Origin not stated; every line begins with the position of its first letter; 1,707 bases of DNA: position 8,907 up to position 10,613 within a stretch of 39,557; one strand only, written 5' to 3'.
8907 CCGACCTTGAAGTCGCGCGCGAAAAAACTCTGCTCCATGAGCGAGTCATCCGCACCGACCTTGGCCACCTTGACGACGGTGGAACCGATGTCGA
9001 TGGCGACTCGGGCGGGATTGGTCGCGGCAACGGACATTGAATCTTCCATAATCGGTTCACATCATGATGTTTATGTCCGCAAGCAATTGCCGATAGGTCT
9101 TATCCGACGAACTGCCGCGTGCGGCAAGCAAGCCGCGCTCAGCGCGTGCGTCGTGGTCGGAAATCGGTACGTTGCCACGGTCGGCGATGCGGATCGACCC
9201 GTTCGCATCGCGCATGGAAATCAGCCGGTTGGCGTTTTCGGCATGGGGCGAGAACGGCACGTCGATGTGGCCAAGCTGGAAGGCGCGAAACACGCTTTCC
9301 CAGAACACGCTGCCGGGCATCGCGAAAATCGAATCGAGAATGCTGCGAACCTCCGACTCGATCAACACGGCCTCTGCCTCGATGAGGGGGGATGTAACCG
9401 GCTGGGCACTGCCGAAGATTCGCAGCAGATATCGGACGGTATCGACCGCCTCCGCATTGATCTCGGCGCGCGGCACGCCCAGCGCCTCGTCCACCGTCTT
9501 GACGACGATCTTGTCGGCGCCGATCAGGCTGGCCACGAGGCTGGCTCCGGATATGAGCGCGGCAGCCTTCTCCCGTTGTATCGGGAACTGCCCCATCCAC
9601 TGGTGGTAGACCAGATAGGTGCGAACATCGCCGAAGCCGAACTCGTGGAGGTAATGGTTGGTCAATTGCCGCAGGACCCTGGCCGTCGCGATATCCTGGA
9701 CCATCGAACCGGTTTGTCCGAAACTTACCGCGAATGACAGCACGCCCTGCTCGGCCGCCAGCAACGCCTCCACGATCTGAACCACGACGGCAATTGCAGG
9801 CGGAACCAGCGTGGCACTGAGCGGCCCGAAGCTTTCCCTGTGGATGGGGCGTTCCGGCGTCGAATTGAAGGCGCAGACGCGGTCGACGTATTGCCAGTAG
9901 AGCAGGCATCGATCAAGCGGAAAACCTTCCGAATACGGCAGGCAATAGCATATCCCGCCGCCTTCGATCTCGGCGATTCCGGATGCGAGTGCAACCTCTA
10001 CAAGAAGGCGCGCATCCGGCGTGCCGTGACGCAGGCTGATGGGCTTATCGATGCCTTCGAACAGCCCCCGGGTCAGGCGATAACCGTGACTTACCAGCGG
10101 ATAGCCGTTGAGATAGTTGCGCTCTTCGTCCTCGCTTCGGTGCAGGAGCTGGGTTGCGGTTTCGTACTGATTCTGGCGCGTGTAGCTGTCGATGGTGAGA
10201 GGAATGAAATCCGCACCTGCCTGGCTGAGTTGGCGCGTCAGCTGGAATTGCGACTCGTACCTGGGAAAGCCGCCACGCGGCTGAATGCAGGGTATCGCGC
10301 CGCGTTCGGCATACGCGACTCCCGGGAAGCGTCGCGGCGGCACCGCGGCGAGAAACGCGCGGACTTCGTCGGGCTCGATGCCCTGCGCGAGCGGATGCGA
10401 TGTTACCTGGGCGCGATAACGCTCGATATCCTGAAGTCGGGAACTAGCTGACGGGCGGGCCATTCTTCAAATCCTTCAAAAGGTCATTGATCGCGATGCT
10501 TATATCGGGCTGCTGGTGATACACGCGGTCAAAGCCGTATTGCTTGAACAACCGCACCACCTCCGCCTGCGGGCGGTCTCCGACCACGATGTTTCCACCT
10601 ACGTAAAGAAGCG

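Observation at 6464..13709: Complete B12 glutamate mutase wedged into the exosortase-A ligase/ACP/decarboxylase set: predicted ACP-tethered 3-methylaspartate to beta-amino-acid pathway in an EPS locus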

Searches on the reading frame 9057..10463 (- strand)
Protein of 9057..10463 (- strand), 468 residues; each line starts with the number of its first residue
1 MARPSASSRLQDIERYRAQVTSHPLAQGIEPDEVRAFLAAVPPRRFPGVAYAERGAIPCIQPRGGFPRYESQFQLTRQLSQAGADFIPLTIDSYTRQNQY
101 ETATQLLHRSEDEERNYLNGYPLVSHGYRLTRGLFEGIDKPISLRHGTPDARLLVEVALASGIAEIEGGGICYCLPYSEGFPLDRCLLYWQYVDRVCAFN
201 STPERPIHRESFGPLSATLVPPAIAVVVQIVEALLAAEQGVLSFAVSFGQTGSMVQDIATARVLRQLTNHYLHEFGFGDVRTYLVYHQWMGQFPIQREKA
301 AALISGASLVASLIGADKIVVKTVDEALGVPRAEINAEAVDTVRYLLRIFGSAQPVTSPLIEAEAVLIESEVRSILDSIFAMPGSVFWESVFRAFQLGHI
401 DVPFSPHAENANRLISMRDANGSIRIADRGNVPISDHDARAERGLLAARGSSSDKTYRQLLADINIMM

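Call 4: search_protein_families(library=ncbifam, proteins=[window:9057-10463:-], max_evalue=0.001)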
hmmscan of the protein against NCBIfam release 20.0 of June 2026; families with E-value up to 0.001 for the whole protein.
window:9057-10463:- (468 aa): 1 family
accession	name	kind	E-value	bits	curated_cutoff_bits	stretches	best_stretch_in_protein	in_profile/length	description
TIGR01503.1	MthylAspMut_E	equivalog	4.2e-120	401.5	390.1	1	50-465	51-469/480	methylaspartate mutase subunit E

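Call 5: search_protein_families(library=pfam, proteins=[window:9057-10463:-], max_evalue=0.001)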
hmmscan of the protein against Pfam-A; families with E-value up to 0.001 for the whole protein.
window:9057-10463:- (468 aa): 1 family
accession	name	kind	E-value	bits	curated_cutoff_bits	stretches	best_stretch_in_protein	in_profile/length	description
PF06368.17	Met_asp_mut_E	-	5.4e-129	431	26.6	1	52-465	14-430/441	Methylaspartate mutase E chain (MutE)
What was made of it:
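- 9057..10463 (-): GlmE, catalytic epsilon subunit of glutamate mutase (468 aa). TIGR01503 401.5 bits against a cut-off of 390.1, and PF06368 431 bits (calls 4, 5).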

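Call 14: search_solved_structures(query=window:9057-10463:-, max_evalue=0.001, show_alignments=1)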
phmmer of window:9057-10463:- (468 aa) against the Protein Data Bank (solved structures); distinct sequences matched with E-value up to 0.001: 2.
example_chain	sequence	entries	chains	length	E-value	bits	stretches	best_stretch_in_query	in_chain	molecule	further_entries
6h9e_B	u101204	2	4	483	6.5e-100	338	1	17-464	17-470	Glutamate mutase epsilon subunit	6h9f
1cb7_B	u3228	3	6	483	1.2e-98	333.9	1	17-464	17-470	PROTEIN (GLUTAMATE MUTASE) | GLUTAMATE MUTASE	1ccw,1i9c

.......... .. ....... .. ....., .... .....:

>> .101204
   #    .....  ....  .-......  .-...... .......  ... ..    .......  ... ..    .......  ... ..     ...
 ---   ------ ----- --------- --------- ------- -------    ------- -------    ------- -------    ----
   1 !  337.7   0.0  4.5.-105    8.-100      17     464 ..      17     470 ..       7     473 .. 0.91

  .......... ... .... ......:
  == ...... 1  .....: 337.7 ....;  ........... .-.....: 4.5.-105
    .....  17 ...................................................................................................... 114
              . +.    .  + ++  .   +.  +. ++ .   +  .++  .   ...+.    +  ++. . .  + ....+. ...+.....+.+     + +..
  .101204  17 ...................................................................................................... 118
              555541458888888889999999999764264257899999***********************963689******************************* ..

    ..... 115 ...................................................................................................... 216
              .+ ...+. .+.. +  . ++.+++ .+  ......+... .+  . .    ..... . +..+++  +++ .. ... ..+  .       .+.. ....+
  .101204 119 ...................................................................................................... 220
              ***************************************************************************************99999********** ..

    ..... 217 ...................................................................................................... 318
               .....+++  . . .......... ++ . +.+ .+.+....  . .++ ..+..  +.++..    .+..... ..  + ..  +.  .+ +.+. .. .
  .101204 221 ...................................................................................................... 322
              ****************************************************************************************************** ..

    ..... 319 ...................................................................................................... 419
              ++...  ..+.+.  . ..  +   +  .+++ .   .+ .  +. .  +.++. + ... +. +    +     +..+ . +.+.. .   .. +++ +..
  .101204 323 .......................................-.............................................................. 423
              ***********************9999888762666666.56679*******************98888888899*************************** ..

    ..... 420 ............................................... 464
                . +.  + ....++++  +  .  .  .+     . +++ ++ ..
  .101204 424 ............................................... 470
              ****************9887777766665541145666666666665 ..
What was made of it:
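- On Glutamate (methylaspartate) mutase GlmS/GlmE: 338 bits to the solved C. cochlearium GlmE (call 14).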

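Call 15: find_homologous_proteins(query=window:9057-10463:-, max_evalue=1e-30)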
Query window:9057-10463:- (468 aa): 5057 proteins with E <= 1e-30 among 8000 candidates; the best 120 are listed.
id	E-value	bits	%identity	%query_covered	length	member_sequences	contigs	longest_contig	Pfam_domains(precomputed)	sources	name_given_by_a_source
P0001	2.9e-287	970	91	100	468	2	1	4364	PF06368.18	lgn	-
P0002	1.9e-273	925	88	100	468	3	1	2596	PF06368.18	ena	-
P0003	1.3e-247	840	79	100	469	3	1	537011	PF06368.18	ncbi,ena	-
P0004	4.1e-245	832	79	100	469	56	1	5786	PF06368.18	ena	-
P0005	3.0e-244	829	77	100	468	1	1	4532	PF06368.18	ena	-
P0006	1.4e-243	826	78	100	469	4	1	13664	PF06368.18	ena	-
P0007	2.5e-243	826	78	100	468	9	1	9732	PF06368.18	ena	-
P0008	2.6e-243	826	78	100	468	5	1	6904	PF06368.18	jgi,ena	jgi:methylaspartate mutase epsilon subunit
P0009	7.9e-243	824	78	100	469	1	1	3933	PF06368.18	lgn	-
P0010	1.6e-242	823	77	100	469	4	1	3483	PF06368.18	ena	-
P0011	7.2e-242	821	77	100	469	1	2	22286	PF06368.18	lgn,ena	-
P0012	3.6e-241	818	76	100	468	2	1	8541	PF06368.18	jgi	jgi:methylaspartate mutase epsilon subunit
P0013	4.3e-241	818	76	100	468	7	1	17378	PF06368.18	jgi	jgi:methylaspartate mutase epsilon subunit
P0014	9.6e-241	817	78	100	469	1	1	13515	PF06368.18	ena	-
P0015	1.2e-240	817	77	100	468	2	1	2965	PF06368.18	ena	-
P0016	2.3e-240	816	78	100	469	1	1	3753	PF06368.18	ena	-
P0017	2.4e-240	816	76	100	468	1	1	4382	PF06368.18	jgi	jgi:methylaspartate mutase epsilon subunit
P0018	2.5e-240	816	78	100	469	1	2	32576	PF06368.18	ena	-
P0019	3.6e-240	815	76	100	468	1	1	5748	PF06368.18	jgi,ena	-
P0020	5.4e-240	815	76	100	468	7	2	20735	PF06368.18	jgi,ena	jgi:methylaspartate mutase epsilon subunit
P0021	5.8e-240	815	77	100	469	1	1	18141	PF06368.18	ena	-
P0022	8.7e-240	814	78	100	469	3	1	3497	PF06368.18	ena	-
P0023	9.2e-240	814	78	100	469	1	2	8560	PF06368.18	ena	-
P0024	1.2e-239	813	78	100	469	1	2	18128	PF06368.18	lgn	-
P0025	1.3e-239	813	76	100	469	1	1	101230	PF06368.18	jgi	jgi:methylaspartate mutase epsilon subunit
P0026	2.6e-239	812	77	100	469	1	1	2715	PF06368.18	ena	-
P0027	3.5e-239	812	75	100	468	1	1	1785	PF06368.18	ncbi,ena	-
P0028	4.8e-239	811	77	100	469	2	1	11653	PF06368.18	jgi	jgi:methylaspartate mutase epsilon subunit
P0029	2.0e-238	809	76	100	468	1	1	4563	PF06368.18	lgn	-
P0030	8.5e-238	807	75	100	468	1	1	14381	PF06368.18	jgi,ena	-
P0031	1.5e-237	807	76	100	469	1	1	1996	PF06368.18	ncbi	-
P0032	1.6e-237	807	75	100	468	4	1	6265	PF06368.18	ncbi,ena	-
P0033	2.8e-237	806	75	100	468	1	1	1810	PF06368.18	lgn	-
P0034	4.3e-237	805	75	100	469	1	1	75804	PF06368.18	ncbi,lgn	-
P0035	4.6e-237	805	75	100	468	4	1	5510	PF06368.18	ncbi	ncbi:MAG TPA: methylaspartate mutase subunit E [Burkholderiales bacterium]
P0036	4.9e-237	805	76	100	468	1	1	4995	PF06368.18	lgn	-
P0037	9.8e-237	804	75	100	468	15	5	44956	PF06368.18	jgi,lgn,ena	jgi:methylaspartate mutase epsilon subunit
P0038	1.9e-236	803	76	100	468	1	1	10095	PF06368.18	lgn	-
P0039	2.5e-236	803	74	100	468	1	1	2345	PF06368.18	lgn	-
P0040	3.9e-236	802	75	100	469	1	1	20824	PF06368.18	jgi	jgi:methylaspartate mutase epsilon subunit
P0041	6.3e-236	801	76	100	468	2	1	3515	PF06368.18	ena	-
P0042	7.1e-236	801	76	100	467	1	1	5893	PF06368.18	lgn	-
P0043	8.1e-236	801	74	100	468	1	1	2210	PF06368.18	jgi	-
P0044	1.3e-235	800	76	100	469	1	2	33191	PF06368.18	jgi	-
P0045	2.1e-235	799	74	100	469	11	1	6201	PF06368.18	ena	-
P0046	3.9e-235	799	74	100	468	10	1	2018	PF06368.18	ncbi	-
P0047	5.0e-235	798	75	100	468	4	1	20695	PF06368.18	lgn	-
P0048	7.0e-235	798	75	100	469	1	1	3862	PF06368.18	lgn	-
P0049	2.0e-234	796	75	100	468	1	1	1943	PF06368.18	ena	-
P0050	3.1e-234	796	75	100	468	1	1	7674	PF06368.18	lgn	-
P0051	5.7e-234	795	75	100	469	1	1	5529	PF06368.18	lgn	-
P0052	5.9e-234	795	74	100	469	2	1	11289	PF06368.18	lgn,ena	-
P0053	7.4e-234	794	76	100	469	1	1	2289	PF06368.18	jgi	jgi:methylaspartate mutase epsilon subunit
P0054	7.6e-234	794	75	100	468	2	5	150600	PF06368.18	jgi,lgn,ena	-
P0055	9.8e-234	794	74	100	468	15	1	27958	PF06368.18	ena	-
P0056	1.1e-233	794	74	100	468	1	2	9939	PF06368.18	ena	-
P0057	1.1e-233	794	74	100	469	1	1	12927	PF06368.18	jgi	-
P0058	1.4e-233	794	75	100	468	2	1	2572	PF06368.18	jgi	jgi:methylaspartate mutase epsilon subunit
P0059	1.7e-233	793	73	100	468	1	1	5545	PF06368.18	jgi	jgi:methylaspartate mutase epsilon subunit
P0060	1.9e-233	793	74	100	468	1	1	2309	PF06368.18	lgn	-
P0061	3.3e-233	792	74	100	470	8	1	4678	PF06368.18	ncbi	-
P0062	3.7e-233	792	75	100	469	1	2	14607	PF06368.18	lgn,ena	-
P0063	4.7e-233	792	75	100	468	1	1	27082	PF06368.18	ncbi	ncbi:MAG: methylaspartate mutase subunit E [Gammaproteobacteria bacterium]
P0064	6.8e-233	791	74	100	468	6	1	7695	PF06368.18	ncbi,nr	ncbi:MAG: methylaspartate mutase subunit E [Rhodoferax sp.]|nr:methylaspartate mutase subunit E [Rho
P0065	9.3e-233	791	73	100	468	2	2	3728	PF06368.18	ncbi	-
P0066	9.4e-233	791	76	96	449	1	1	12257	PF06368.18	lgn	-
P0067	2.1e-232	790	74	100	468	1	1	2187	PF06368.18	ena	-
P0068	3.5e-232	789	74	100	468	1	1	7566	PF06368.18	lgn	-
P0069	4.5e-232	789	73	100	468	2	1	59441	PF06368.18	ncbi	ncbi:MAG: methylaspartate mutase subunit E [Candidatus Korobacteraceae bacterium]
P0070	5.7e-232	788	73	100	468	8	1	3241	PF06368.18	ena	-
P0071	8.2e-232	788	75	100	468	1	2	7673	PF06368.18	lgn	-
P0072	1.1e-231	787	74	100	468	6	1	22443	PF06368.18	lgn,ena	-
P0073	2.0e-231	786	73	100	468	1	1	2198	PF06368.18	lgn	-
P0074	2.0e-231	786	73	100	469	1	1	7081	PF06368.18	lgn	-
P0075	2.5e-231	786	74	100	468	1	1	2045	PF06368.18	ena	-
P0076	6.5e-231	785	74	100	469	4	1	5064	PF06368.18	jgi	-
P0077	8.3e-231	784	73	100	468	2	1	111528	PF06368.18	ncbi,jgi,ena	jgi:methylaspartate mutase epsilon subunit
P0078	8.5e-231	784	74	100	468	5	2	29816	PF06368.18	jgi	jgi:methylaspartate mutase epsilon subunit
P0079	8.9e-231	784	74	100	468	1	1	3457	PF06368.18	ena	-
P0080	9.3e-231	784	75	100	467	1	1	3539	PF06368.18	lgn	-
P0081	1.5e-230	783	74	100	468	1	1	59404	PF06368.18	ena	-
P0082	1.6e-230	783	74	100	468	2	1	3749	PF06368.18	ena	-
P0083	2.6e-230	783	72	100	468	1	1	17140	PF06368.18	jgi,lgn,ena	-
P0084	3.9e-230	782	73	100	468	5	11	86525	PF06368.18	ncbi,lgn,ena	-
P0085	4.2e-230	782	73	100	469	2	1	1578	PF06368.18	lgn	-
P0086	4.3e-230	782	73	100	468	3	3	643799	PF06368.18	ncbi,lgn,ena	-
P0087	5.0e-230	782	72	100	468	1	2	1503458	PF06368.18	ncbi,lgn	ncbi:MAG: methylaspartate mutase subunit E [Candidatus Competibacteraceae bacterium]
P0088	5.2e-230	782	74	97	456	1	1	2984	PF06368.18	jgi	jgi:methylaspartate mutase epsilon subunit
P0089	6.3e-230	781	73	100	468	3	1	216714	PF06368.18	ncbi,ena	-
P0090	7.1e-230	781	73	100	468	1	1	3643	PF06368.18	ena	-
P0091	8.9e-230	781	73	100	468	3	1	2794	PF06368.18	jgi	-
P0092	1.2e-229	781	73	100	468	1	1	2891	PF06368.18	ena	-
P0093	1.3e-229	780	74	100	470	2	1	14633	PF06368.18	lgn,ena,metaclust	metaclust:\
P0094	1.4e-229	780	74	100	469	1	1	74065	PF06368.18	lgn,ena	-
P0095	1.5e-229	780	72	100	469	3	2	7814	PF06368.18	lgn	-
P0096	3.7e-229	779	72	100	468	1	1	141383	PF06368.18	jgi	jgi:methylaspartate mutase epsilon subunit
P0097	6.1e-229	778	73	100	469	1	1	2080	PF06368.18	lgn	-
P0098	7.3e-229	778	73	100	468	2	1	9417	PF06368.18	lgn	-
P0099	8.5e-229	778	74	100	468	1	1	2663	PF06368.18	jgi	jgi:methylaspartate mutase epsilon subunit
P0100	8.9e-229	778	74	100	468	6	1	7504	PF06368.18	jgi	jgi:methylaspartate mutase epsilon subunit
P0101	1.0e-228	777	72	100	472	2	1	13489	PF06368.18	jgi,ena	-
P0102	1.4e-228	777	74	100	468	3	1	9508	PF06368.18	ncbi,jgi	jgi:methylaspartate mutase epsilon subunit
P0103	1.9e-228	777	71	100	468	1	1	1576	PF06368.18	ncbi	-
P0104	2.0e-228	777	74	100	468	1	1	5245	PF06368.18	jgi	jgi:methylaspartate mutase epsilon subunit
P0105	3.2e-228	776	73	100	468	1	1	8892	PF06368.18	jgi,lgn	jgi:methylaspartate mutase epsilon subunit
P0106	3.7e-228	776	73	100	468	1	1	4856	PF06368.18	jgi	jgi:methylaspartate mutase epsilon subunit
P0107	3.8e-228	776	71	100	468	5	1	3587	PF06368.18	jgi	jgi:methylaspartate mutase epsilon subunit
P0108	4.0e-228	775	73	100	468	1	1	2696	PF06368.18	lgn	-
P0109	4.6e-228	775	74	100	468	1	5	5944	PF06368.18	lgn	-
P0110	4.7e-228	775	74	100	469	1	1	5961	PF06368.18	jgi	jgi:methylaspartate mutase epsilon subunit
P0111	1.0e-227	774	74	100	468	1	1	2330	PF06368.18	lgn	-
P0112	1.3e-227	774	72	100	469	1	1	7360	PF06368.18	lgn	-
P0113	1.4e-227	774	72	100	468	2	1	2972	PF06368.18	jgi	jgi:methylaspartate mutase epsilon subunit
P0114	2.5e-227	773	73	100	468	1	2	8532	PF06368.18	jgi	jgi:methylaspartate mutase epsilon subunit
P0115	3.5e-227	772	73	100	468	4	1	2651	PF06368.18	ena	-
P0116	3.7e-227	772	73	100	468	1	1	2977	PF06368.18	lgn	-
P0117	4.3e-227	772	71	100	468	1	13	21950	PF06368.18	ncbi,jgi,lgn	jgi:methylaspartate mutase epsilon subunit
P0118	6.0e-227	772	72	100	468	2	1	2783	PF06368.18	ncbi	-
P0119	6.1e-227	772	73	100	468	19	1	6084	PF06368.18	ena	-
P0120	7.7e-227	771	71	100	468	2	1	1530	PF06368.18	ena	-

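Call 16: find_encoding_contigs(protein=P0003, flank=10000, max_places=2)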
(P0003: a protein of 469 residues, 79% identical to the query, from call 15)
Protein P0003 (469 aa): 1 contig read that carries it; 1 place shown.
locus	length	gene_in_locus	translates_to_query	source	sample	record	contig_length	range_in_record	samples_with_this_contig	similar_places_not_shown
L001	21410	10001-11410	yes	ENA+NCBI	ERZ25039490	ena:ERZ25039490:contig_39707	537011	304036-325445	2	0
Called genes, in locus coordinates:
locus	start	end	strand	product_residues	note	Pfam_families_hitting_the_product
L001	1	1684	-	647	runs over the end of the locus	PF01757:Acyl_transf_3, PF19040:SGNH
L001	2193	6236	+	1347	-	PF00801:PKD (faint), PF06832:BiPBP_C (faint), PF17957:Big_7, PF19077:Big_13 (faint), PF17957:Big_7, PF24517:CBM96, PF17957:Big_7, PF24517:CBM96, +1 more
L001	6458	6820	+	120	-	PF13518:HTH_28 (weak), PF13551:HTH_29, PF13565:HTH_32 (weak)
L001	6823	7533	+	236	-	-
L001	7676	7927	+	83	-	PF00550:PP-binding (weak)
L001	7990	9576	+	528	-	PF00501:AMP-binding, PF13193:AMP-binding_C (weak)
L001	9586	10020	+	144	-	PF02310:B12-binding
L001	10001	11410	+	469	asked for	PF06368:Met_asp_mut_E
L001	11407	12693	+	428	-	PF13941:MutL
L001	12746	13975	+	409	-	PF00278:Orn_DAP_Arg_deC, PF01168:Ala_racemase_N (weak), PF02784:Orn_Arg_deC_N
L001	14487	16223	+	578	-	PF13480:Acetyltransf_6, PF13302:Acetyltransf_3 (weak), PF00583:Acetyltransf_1 (weak)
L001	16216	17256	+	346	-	PF01522:Polysacc_deac_1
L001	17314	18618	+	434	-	PF19358:DUF5935, PF04932:Wzy_C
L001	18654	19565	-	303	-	PF03629:SASA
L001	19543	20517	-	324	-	PF01757:Acyl_transf_3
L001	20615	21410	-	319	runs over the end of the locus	PF01636:APH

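Call 17: find_encoding_contigs(protein=P0069, flank=10000, max_places=2)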
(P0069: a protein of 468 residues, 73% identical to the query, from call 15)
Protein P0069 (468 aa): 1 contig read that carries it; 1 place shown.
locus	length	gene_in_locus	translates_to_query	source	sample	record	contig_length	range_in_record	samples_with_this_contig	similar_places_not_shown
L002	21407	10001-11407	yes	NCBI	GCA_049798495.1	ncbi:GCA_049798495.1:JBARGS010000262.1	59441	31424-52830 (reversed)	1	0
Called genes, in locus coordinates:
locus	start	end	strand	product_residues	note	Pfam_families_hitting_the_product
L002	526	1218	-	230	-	PF08281:Sigma70_r4_2 (weak), PF00196:GerE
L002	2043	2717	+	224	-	-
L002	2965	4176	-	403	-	PF13439:Glyco_transf_4, PF13579:Glyco_trans_4_4, PF00534:Glycos_transf_1, PF13692:Glyco_trans_1_4, PF13524:Glyco_trans_1_2 (weak)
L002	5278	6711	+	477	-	PF00072:Response_reg, PF00158:Sigma54_activat, PF14532:Sigma54_activ_2, PF07728:AAA_5 (weak), PF25601:AAA_lid_14, PF02954:HTH_8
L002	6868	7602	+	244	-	-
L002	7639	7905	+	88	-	-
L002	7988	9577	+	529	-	PF00501:AMP-binding, PF13193:AMP-binding_C (weak)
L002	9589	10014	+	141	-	PF02310:B12-binding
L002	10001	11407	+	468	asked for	PF06368:Met_asp_mut_E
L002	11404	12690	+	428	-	PF13941:MutL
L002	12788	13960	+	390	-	PF00278:Orn_DAP_Arg_deC, PF02784:Orn_Arg_deC_N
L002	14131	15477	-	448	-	PF13439:Glyco_transf_4 (faint), PF13579:Glyco_trans_4_4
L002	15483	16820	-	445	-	PF00278:Orn_DAP_Arg_deC, PF01168:Ala_racemase_N (faint), PF02784:Orn_Arg_deC_N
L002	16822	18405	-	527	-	PF00501:AMP-binding, PF13193:AMP-binding_C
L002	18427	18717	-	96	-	PF00550:PP-binding (weak)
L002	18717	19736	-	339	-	PF00583:Acetyltransf_1 (faint), PF13527:Acetyltransf_9 (weak)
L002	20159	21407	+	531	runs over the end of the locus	PF13727:CoA_binding_3 (faint), PF02397:Bac_transf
